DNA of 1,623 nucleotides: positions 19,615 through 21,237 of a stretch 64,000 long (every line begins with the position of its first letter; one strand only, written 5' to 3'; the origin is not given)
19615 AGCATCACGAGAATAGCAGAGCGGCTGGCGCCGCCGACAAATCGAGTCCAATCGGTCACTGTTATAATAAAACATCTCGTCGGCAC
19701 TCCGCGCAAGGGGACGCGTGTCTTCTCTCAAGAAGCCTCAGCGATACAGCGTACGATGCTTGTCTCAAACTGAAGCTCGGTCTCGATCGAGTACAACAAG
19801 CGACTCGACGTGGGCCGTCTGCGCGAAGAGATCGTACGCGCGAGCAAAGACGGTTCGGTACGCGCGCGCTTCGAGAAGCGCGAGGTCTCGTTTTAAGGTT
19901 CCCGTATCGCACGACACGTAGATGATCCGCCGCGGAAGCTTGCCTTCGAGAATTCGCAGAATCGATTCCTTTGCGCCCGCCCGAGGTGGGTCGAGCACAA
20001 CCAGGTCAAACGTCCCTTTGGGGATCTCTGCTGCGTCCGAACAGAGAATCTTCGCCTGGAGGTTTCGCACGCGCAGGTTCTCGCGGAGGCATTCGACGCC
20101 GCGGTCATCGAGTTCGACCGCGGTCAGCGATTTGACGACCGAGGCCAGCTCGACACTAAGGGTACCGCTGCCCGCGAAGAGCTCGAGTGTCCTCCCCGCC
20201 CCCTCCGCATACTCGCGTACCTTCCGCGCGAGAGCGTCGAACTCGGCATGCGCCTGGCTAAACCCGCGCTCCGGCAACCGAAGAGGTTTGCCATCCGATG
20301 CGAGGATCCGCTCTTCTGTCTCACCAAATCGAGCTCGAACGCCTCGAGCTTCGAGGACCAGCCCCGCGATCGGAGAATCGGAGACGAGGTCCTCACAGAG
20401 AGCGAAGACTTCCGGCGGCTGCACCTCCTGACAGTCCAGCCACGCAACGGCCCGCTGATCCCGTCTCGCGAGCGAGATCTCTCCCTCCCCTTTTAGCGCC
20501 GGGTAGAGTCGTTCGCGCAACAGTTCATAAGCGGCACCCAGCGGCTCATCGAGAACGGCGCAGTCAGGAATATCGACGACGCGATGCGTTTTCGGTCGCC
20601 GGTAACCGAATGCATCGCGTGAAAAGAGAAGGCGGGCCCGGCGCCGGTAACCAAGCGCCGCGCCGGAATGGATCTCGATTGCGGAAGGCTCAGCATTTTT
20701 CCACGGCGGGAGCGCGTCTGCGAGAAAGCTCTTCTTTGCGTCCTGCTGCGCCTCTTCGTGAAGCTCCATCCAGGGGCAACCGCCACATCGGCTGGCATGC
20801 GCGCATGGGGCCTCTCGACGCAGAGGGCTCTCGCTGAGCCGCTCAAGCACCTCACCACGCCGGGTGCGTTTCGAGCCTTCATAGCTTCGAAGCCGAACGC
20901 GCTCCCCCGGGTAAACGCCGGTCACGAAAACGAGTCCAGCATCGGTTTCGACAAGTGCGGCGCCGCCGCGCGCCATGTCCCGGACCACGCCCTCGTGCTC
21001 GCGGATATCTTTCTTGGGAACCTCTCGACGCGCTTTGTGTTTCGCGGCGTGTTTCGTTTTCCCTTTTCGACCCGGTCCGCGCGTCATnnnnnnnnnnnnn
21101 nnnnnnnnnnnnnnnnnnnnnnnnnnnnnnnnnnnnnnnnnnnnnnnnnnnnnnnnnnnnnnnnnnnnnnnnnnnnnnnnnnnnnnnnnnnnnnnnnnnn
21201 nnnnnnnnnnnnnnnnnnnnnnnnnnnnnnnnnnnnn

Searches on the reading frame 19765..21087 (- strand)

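Call 71: search_protein_families(library=pfam, proteins=[window:19765-21087:-], max_evalue=0.00001)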
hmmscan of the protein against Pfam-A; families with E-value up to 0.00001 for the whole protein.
window:19765-21087:- (440 aa): 4 families
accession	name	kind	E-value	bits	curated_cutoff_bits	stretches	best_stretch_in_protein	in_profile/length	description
PF05958.17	tRNA_U5-meth_tr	-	8.1e-13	48.5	23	1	360-435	284-356/357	tRNA (Uracil-5-)-methyltransferase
PF03602.21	Cons_hypoth95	-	8.7e-10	39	24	1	297-381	42-137/182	Conserved hypothetical protein 95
PF05175.20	MTS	-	2.8e-07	30.8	23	1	297-373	32-112/170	Methyltransferase small domain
PF13649.12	Methyltransf_25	-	4.6e-06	27.7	27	0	301-365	2-70/97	Methyltransferase domain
